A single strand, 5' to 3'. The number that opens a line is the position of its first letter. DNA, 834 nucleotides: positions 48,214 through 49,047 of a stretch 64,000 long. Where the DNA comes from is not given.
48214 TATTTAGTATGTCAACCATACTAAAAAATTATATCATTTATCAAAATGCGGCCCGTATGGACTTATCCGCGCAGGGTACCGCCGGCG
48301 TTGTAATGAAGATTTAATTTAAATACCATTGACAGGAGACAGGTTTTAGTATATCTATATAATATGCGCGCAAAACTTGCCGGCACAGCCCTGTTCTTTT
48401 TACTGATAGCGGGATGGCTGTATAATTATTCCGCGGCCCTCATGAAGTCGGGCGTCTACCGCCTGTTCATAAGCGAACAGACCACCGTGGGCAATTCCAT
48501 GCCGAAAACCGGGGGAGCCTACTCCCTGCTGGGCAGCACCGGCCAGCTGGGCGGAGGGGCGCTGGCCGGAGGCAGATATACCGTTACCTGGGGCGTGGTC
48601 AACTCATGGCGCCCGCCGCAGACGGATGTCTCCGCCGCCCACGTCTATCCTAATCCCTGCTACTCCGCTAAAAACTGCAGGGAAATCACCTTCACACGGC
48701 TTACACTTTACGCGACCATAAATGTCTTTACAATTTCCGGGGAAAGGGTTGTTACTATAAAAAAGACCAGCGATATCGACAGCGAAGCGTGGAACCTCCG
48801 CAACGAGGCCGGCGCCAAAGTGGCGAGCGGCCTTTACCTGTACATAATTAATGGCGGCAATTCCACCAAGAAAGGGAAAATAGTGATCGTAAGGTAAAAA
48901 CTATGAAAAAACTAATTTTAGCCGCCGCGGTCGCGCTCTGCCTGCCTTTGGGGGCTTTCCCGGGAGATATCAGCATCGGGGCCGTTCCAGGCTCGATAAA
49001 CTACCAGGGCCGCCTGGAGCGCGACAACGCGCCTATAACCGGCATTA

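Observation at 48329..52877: Orphan phage-tail-fibre-like giant surface protein plus small FlgD-Ig/T9SS-CTD-like partner inserted between LPS core genes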

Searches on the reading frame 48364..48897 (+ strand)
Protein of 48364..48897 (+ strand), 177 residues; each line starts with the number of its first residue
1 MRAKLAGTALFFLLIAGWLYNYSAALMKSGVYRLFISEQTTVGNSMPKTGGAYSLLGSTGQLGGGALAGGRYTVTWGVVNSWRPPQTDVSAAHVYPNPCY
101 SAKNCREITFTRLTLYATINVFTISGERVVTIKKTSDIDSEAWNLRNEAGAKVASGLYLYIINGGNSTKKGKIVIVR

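Call 3: search_protein_families(library=pfam, proteins=[window:48364-48897:+], max_evalue=0.01)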
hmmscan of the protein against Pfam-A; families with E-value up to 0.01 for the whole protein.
window:48364-48897:+ (177 aa): 2 families
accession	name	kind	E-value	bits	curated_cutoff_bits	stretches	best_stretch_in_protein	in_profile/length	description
PF18962.6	Por_Secre_tail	-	2.2e-05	25.1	27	1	94-175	1-75/75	Secretion system C-terminal sorting domain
PF13585.12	CHU_C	-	0.0036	17.8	27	1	116-171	28-82/86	CHU_C Type IX secretion signal domain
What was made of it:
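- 48625..48897 (+): Small protein, T9SS type-A-like C-terminal beta-sandwich domain (residues 88-177) and stop codon. PF18962 scores 25.1 bits, below its gathering score of 27 (call 3).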

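Call 4: search_protein_families(library=phrogs, proteins=[window:48364-48897:+], max_evalue=0.01)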
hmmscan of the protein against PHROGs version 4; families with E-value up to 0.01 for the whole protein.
window:48364-48897:+ (177 aa): 0 families
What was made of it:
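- No PHROG match (call 4).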

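Call 5: search_protein_families(library=ncbifam, proteins=[window:48364-48897:+], max_evalue=0.01)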
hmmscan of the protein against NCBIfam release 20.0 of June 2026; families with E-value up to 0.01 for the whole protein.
window:48364-48897:+ (177 aa): 4 families
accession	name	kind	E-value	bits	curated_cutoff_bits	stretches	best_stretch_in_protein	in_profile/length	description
NF052228.1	T9SS_PorZ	equivalog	1.1e-09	37.3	260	1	85-177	666-757/757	type IX secretion system anionic LPS delivery protein PorZ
TIGR04183.1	Por_Secre_tail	domain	5.2e-09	36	23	1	94-175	1-71/72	T9SS type A sorting domain-containing protein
NF033707.1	T9SS_sortase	equivalog_domain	8.8e-06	23.6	420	1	88-163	995-1076/1095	type IX secretion system sortase PorU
NF038113.1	T9SSA_dep_M36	equivalog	7.8e-05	21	885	1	90-175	791-868/869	T9SS-dependent M36 family metallopeptidase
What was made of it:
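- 48625..48897 (+): TIGR04183 scores 36 bits against a cut-off of 23 (call 5).
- On T9SS type A sorting-domain proteins (small protein): TIGR04183 scores 36.0 bits against a cut-off of 23 (call 5).
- TIGR04183 is above its cut-off (call 5).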

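Call 21: find_homologous_proteins(query=window:48364-48894:+, max_evalue=0.01)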
Query window:48364-48894:+ (177 aa): 92 proteins with E <= 0.01 among 265 candidates.
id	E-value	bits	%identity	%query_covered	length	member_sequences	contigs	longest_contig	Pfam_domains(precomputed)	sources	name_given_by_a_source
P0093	4.8e-112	389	100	100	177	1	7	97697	PF18962.8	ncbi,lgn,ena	-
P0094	6.2e-82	291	76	100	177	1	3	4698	PF18962.8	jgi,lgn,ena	-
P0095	9.3e-82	291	72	100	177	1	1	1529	PF18962.8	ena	-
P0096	7.0e-78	278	71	100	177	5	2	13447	PF18962.8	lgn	-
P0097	3.5e-77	276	69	100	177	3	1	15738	-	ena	-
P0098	4.2e-77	276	75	89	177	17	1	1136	PF18962.8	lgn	-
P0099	4.9e-77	275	70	100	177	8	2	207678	-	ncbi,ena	-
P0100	9.5e-76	271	69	100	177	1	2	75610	PF18962.8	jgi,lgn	jgi:hypothetical protein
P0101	5.2e-75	269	67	100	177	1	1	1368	-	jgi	jgi:hypothetical protein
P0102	8.7e-75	268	69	100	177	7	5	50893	PF18962.8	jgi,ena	-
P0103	1.2e-74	268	67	100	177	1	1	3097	-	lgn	-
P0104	1.9e-74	267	69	100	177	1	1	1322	-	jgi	jgi:hypothetical protein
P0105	2.2e-74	267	69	100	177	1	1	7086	PF18962.8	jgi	-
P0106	4.7e-74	266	68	100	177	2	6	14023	-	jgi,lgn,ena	-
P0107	5.1e-74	266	67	100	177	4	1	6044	PF18962.8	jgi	-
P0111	5.9e-73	262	68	100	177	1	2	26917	PF18962.8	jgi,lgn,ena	-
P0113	2.7e-72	260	68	89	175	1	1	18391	PF18962.8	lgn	-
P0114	2.9e-72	260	67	100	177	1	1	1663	PF18962.8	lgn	-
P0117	2.7e-71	257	67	95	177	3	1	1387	PF18962.8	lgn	-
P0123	1.4e-70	254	67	89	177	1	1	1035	PF18962.8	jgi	jgi:hypothetical protein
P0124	2.1e-70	254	65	100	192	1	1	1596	PF18962.8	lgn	-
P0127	1.5e-69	251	63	100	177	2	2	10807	PF18962.8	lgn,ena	-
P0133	3.1e-68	247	62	100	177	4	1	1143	PF18962.8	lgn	-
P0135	1.9e-67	244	61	100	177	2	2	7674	PF18962.8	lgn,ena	-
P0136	2.2e-67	244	65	100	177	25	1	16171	PF18962.8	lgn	-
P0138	2.3e-67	244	62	100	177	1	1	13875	PF18962.8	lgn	-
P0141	5.5e-67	243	63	100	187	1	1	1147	PF18962.8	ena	-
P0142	3.3e-66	240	63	100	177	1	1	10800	PF18962.8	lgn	-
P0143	4.7e-66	240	61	100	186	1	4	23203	PF18962.8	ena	-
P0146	2.2e-65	238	62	100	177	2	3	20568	PF18962.8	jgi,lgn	jgi:hypothetical protein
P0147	4.5e-65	237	63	89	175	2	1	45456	PF18962.8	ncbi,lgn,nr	ncbi:MAG: T9SS type A sorting domain-containing protein [Elusimicrobia bacterium]|nr:T9SS type A sor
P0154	8.5e-64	232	62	100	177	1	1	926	PF18962.8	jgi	-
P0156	4.7e-63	230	60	100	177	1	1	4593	PF18962.8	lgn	-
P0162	1.4e-60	222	60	99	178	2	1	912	PF18962.8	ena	-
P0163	4.7e-60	220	63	90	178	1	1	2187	PF18962.8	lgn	-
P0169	3.2e-59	217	60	94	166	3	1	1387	PF18962.8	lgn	-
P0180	5.6e-54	200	60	85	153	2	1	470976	PF18962.8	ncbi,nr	ncbi:MAG: T9SS type A sorting domain-containing protein [Elusimicrobia bacterium]|nr:T9SS type A sor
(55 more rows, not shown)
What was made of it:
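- It is more conserved than the giant (56-76% identity, length fixed at 177 aa; call 21).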

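Call 81: predict_structure(alignment_id=A6)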
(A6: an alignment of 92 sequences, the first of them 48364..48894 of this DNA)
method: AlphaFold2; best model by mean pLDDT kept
length: 177 residues; sequences in the alignment: 92
mean_pLDDT: 70.1   pTM: 0.55
mean pLDDT of the five models: 70.1, 69.1, 68.9, 68.3, 66.6
residues with pLDDT >= 90: 51; 70-90: 55; 50-70: 19; < 50: 52
segments of 3 or more residues with pLDDT < 50: 32-81
pLDDT, mean of each block of 10 residues (from residue 1): 85 87 57 38 34 37 34 33 74 75 77 91 95 85 89 92 95 87
secondary structure, 60 per line:
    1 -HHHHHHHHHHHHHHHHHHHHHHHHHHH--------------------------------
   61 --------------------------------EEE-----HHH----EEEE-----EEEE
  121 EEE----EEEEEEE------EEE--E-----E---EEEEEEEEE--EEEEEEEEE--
elements in order: H2-28 E93-95 E108-111 E117-123 E128-134 E141-143 E156-164 E167-175
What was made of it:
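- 48364..48438 (+): Small protein, signal peptide (residues 1-25, with Ala at -1 nearly invariant). AF2 gives a helix at residues 2-28 (call 81).
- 48625..48897 (+): AF2 pLDDT is 74-95 (call 81).
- On T9SS type A sorting-domain proteins (small protein): pLDDT 74-95 (call 81). Only ~60 residues precede the CTD, and they are predicted disordered (call 81).
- The conserved segment is disordered on its own, as expected for a region that binds a folding intermediate (call 81).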

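Call 84: fold_search(model_id=the predicted structure, library=pdb)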
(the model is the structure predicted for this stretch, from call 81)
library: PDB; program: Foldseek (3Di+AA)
matches with E <= 10: 1836; with E <= 0.001: 5
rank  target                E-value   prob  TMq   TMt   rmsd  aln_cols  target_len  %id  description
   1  5m11                  2.0e-06  1.00  0.43  0.11   2.7        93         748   22  Structural and functional probing of PorZ, an essential bacterial surface component of the type-IX secretion system of h (released 2016-11-09)
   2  6za2_A                5.8e-05  1.00  0.35  0.07   4.5       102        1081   20  Crystal structure of dimeric latent PorU from Porphyromonas gingivalis (released 2021-09-29)
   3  6za2_B                9.5e-05  1.00  0.34  0.07   4.6       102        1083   20  Crystal structure of dimeric latent PorU from Porphyromonas gingivalis (released 2021-09-29)
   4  8glk_D                4.4e-04  1.00  0.34  0.74   3.4        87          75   16  The Type 9 Secretion System dGldL peak II, NucA substrate bound complex (released 2024-01-31)
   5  4g5a_A                6.0e-04  1.00  0.37  0.62  12.0       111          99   13  Crystal structure of a putative member of duf 3244 protein family (BT_1867) from Bacteroides thetaiotaomicron VPI-5482 (released 2012-09-19)
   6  3sd2                  1.5e-03  1.00  0.36  0.69  11.5       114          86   12  Crystal structure of a putative member of duf3244 protein family (BT_3571) from Bacteroides thetaiotaomicron vpi-5482 at (released 2011-06-29)
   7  8qb1_A                1.5e-03  1.00  0.34  0.65   3.6        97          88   13  C-terminal domain of mirolase from Tannerella forsythia (released 2024-02-28)
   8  7c7u_A                2.2e-03  1.00  0.32  0.11   2.8        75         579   17  Biofilm associated protein - BSP domain (released 2021-05-12)
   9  7bj3                  3.0e-03  1.00  0.28  0.07   5.9        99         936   18  ScpA from Streptococcus pyogenes, S512A active site mutant (released 2021-05-12)
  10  7c7u_B                3.6e-03  1.00  0.32  0.11   2.6        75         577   17  Biofilm associated protein - BSP domain (released 2021-05-12)
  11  7pq4_MODEL_1_A        4.6e-03  1.00  0.31  0.56   2.8        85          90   16  NMR Structure of RgpB C-terminal Domain (released 2022-09-28)
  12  8jmw_A                4.9e-03  1.00  0.31  0.12   4.1        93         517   10  Fibril form of serine peptidase Vpr (released 2023-12-06)
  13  3s5l_G                5.2e-03  1.00  0.25  0.25   4.8        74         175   12  Crystal structure of CD4 mutant bound to HLA-DR1 (released 2011-09-21)
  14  8w90_F                5.2e-03  1.00  0.24  0.26   4.6        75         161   12  crystal structure of CD4-D1D2 with Nb457 (released 2024-09-04)
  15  7ptp_A                5.5e-03  1.00  0.35  0.10   5.1       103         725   14  In-situ structure of pentameric S-layer protein (released 2021-12-15)
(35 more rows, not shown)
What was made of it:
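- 48625..48897 (+): Foldseek hits: PorZ 5m11 E=2e-6, PorU 6za2 5.8e-5, NucA CTD 8glk_D 4.4e-4 (call 84).
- On T9SS type A sorting-domain proteins (small protein): FlgD ranks lower (call 84).
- The CTD fold matches PorZ, PorU and NucA CTDs (call 84). The best fold matches are T9SS CTDs, including one caught in the translocon (8glk_D; call 84).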

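Call 97: search_solved_structures(query=A6, max_evalue=10, show_alignments=2)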
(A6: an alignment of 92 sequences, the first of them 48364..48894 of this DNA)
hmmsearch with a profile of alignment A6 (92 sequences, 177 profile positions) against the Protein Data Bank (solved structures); distinct sequences matched with E-value up to 10: 4.
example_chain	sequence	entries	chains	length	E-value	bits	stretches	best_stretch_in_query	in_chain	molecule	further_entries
5m11_A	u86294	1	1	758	0.00077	22.4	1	88-174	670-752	Immunoreactive 84kD antigen PG93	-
8glj_D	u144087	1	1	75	0.05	16.5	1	94-174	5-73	Por secretion system C-terminal sorting domain-containing protein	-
6za2_A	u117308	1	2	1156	0.41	13.5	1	88-175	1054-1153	Por secretion system protein porU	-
5wls_A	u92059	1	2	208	1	12.3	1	73-124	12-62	Pollen receptor-like kinase 3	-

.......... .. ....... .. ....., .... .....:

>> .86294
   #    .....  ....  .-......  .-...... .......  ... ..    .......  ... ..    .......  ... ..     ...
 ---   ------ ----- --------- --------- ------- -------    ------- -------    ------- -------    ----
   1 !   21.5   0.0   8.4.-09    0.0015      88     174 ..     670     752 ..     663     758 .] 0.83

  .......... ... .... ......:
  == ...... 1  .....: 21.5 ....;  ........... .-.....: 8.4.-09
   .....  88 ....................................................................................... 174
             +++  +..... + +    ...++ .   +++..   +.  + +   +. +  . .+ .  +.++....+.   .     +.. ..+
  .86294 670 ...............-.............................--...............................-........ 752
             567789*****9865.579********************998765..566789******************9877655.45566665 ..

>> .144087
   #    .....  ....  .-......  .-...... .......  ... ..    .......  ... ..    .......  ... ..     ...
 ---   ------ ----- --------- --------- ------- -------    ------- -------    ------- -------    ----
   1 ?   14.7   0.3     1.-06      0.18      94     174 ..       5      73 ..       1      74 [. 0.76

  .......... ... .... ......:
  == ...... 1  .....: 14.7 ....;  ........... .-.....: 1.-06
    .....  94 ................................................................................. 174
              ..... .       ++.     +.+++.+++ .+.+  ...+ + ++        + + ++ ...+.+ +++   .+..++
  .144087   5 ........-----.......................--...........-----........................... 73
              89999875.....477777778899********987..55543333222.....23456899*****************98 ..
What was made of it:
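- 48439..48624 (+): Small protein, short conserved segment (residues 26-87) with three Y-x-L/V motifs and Gly-rich linkers. It is predicted to be unstructured on its own. No Pfam, NCBIfam or PDB match (calls 3, 5, 97).
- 48625..48897 (+): Profile against PDB: PorZ E=7.7e-4 (call 97).
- Closest known: Phage tail-fibre assembly chaperones. Different: It is upstream rather than downstream, it is secreted, it carries a T9SS-type CTD, and it has no sequence similarity to known chaperones (calls 3-5, 97).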

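Call 98: search_protein_families(library=padloc, proteins=[window:48364-48894:+], max_evalue=0.01)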
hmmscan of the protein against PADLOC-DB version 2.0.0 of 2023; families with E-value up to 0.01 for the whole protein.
window:48364-48894:+ (177 aa): 0 families
